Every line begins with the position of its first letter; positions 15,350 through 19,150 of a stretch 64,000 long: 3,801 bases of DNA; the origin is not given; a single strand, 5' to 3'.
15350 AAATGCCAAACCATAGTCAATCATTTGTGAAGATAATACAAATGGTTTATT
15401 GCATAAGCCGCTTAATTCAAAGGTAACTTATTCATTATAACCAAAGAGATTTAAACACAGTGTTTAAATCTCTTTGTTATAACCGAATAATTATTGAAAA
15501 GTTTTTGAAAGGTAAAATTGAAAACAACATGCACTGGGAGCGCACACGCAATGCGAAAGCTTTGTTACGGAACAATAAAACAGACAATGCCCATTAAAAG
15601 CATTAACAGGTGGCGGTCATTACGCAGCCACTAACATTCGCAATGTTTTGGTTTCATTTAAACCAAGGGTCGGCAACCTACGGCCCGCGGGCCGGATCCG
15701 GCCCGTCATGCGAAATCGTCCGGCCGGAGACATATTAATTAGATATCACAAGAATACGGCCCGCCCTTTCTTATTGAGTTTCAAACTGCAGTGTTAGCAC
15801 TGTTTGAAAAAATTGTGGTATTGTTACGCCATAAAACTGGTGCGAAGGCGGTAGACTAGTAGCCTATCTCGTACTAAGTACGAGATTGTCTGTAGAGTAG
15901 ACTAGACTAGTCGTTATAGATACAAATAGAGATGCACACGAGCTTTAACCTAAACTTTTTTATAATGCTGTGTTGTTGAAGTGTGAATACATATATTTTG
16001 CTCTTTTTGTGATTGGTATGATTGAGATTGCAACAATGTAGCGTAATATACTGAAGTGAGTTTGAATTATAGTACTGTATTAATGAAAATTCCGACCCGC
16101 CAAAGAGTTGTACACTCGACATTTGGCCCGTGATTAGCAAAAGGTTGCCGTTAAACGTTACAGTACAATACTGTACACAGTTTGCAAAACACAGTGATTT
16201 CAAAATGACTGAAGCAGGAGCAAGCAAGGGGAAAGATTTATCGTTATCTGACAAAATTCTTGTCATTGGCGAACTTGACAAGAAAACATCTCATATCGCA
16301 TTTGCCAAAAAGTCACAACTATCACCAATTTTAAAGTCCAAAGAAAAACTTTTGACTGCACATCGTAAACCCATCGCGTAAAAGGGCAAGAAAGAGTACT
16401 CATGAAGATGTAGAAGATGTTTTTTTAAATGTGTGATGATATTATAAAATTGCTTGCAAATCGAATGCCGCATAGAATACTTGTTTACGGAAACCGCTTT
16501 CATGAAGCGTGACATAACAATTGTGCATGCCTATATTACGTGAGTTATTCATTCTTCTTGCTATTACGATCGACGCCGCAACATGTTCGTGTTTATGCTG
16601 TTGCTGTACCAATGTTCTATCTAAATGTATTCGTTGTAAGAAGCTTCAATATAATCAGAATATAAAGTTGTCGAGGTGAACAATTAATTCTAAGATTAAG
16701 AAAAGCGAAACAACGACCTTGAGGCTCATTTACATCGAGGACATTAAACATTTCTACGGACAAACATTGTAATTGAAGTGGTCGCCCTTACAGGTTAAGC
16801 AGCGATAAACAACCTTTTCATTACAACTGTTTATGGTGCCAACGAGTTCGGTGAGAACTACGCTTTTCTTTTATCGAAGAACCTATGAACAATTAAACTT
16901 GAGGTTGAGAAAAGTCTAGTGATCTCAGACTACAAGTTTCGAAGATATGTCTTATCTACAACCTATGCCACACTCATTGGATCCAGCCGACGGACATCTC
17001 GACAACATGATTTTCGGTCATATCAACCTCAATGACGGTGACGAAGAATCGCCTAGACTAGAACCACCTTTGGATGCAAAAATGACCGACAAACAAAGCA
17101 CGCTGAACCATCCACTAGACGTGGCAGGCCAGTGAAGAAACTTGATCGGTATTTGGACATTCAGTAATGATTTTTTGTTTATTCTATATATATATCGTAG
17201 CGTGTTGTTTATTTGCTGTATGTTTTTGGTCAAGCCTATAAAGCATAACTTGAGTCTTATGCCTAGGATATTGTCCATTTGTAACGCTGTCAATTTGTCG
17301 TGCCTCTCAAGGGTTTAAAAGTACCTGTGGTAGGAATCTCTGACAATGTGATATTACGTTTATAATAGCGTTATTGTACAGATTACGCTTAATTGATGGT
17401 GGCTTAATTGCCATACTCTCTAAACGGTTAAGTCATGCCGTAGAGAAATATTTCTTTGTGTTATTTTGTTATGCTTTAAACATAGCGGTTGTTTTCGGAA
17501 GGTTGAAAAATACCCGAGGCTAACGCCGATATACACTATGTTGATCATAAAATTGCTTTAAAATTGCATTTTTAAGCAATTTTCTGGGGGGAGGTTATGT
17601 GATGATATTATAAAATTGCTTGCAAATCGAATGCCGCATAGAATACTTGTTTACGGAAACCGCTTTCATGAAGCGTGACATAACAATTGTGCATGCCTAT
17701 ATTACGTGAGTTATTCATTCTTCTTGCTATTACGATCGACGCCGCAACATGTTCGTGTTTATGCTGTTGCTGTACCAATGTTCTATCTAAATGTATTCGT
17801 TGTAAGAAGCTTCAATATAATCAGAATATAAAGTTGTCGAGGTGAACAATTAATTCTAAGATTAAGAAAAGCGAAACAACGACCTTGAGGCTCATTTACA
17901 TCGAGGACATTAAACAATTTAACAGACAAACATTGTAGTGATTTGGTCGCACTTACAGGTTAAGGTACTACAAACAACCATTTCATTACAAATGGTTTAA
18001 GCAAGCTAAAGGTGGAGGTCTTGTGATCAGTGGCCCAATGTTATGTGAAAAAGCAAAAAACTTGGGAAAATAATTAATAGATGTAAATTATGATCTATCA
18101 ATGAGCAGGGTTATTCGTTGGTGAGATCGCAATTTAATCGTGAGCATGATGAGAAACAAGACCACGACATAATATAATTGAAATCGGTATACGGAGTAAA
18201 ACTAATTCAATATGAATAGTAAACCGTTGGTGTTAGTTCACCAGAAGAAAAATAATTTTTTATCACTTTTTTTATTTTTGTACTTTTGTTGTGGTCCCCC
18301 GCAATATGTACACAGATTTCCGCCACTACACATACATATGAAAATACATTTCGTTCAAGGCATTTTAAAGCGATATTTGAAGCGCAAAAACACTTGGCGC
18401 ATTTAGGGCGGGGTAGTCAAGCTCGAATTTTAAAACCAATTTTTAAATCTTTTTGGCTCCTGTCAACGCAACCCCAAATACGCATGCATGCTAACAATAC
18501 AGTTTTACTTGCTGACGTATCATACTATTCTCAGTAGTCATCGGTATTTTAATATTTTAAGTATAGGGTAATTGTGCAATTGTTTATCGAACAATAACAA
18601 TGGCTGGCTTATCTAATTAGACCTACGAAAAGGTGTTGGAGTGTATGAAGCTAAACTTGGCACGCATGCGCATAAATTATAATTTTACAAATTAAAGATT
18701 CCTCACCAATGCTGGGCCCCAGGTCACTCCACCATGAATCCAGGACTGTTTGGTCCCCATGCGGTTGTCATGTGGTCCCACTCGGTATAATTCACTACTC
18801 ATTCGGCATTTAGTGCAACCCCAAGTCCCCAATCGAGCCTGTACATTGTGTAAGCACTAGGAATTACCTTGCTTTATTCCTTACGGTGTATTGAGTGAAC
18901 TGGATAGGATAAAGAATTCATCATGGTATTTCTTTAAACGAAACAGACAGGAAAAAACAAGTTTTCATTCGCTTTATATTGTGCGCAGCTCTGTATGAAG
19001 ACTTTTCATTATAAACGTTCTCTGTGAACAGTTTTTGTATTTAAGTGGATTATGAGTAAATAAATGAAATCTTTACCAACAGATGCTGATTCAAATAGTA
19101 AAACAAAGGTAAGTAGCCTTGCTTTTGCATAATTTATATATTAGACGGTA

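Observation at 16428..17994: Young TRIM-like LTR element with perfect TSD but mosaic LTRs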

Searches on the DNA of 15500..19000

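Call 47: search_rna_families(source=window, start=15500, end=19000, threshold=evalue, max_evalue=1)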
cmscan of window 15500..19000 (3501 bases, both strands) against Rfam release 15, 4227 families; matches with E-value up to 1: 1.
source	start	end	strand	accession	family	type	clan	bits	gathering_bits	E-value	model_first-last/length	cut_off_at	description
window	17546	17586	-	RF01494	rliD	Gene; antisense;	-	16.4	50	0.19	278-319/327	no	Listeria sRNA rliD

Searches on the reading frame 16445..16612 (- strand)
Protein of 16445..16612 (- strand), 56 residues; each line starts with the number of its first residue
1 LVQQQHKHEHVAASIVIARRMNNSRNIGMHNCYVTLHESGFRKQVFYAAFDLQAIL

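Call 29: find_encoding_contigs(protein=window:16445-16612:-, flank=3000)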
Protein seq(56 aa) (56 aa): no gene with exactly this product is on record in the collection.

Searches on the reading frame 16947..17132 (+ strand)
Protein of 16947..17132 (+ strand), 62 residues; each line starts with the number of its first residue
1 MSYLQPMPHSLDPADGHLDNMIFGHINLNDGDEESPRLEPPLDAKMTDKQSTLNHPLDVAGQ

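Call 49: search_protein_representatives(alignment_id=A2)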
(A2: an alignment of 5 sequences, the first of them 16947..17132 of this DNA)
Query: 5 sequences, 76 profile positions. Proteins with E-value up to 0.001 (for the whole library): 11; up to 1e-10: 7; up to 1e-30: 4. The best 11 are listed.
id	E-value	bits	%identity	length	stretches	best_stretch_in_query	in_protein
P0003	8.5e-43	160.7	-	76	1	1-75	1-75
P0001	9.5e-42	157.3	-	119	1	1-74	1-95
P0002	1.0e-36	141.2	-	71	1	1-63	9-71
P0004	1.1e-31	125.1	-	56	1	7-61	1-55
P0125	1.3e-25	105.6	-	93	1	1-62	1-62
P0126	2.4e-17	79.1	-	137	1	1-70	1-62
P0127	1.3e-15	73.6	-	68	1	1-59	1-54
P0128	7.9e-10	55.0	-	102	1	25-59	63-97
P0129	6.0e-08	49.0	-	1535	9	19-44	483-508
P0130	1.7e-07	47.5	-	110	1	4-45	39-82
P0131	9.0e-07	45.3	-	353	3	14-56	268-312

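Call 51: find_encoding_contigs(protein=P0125, flank=4000)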
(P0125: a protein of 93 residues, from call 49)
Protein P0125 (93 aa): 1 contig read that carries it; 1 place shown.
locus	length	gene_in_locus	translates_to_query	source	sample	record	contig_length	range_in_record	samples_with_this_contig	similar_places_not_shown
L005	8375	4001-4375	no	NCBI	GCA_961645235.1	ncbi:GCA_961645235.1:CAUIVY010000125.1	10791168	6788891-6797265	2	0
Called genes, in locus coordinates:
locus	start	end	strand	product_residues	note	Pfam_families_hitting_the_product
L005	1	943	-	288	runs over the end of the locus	PF00378:ECH_1, PF16113:ECH_2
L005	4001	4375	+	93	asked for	-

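Call 52: find_encoding_contigs(protein=P0130, flank=8000)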
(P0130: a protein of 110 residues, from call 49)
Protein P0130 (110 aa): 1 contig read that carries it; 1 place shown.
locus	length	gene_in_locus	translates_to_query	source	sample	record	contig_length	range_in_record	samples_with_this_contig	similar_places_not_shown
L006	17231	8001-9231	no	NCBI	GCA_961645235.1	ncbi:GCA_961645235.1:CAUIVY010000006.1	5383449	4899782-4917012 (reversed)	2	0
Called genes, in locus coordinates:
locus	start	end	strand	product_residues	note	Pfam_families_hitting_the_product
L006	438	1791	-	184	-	-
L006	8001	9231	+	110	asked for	-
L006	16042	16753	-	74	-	PF13877:RPAP3_C (weak)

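Call 53: find_encoding_contigs(protein=P0126, flank=4000)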
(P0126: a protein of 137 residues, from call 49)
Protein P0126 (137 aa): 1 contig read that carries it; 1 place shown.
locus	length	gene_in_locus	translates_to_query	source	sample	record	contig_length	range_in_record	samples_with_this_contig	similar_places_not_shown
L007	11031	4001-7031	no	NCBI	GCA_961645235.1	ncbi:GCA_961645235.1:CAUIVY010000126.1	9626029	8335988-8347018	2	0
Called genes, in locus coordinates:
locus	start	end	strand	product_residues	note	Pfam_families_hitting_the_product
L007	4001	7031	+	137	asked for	-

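Call 54: find_encoding_contigs(protein=P0127, flank=4000)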
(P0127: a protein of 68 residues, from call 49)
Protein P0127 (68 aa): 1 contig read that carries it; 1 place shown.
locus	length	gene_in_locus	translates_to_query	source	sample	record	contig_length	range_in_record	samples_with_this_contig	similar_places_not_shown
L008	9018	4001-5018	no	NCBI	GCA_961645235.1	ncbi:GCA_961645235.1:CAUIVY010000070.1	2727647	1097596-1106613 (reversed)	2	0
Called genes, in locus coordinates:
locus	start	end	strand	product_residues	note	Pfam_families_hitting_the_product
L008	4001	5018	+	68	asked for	-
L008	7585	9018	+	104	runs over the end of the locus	PF05378:Hydant_A_N (weak), PF01968:Hydantoinase_A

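Call 55: find_encoding_contigs(protein=P0128, flank=4000)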
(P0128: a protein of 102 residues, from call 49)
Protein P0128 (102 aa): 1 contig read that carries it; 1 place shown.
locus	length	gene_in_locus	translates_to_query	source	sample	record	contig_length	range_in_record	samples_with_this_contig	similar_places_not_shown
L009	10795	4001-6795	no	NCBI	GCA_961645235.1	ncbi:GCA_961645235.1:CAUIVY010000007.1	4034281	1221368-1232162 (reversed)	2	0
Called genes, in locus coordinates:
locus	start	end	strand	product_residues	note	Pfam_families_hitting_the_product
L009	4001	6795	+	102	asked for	-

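Call 70: search_protein_families(library=pfam, proteins=[P0129, P0130, P0126], max_evalue=0.01)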
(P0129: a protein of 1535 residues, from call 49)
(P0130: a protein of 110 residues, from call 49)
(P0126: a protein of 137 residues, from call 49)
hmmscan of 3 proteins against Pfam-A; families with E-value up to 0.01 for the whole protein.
P0129 (1535 aa): 4 families
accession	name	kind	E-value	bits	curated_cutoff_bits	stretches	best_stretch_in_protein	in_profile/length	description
PF01607.29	CBM_14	-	1.8e-60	201.3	22.1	11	1470-1514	1-46/53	Chitin binding Peritrophin-A domain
PF20314.3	DUF6610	-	5e-07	30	27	0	1104-1135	50-81/198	Family of unknown function (DUF6610)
PF21408.2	MTR4-like_stalk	-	1.1e-05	26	24.2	0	353-375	35-57/64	Exosome RNA helicase MTR4-like, stalk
PF11478.13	Tachystatin_B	-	7.5e-05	23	25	0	280-304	17-41/42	Antimicrobial chitin binding protein tachystatin B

P0130 (110 aa): 0 families

P0126 (137 aa): 0 families

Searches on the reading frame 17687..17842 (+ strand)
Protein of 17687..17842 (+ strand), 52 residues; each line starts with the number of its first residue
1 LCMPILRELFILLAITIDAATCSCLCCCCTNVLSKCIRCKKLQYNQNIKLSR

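Call 30: find_encoding_contigs(protein=window:17687-17842:+, flank=3000)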
Protein seq(52 aa) (52 aa): no gene with exactly this product is on record in the collection.
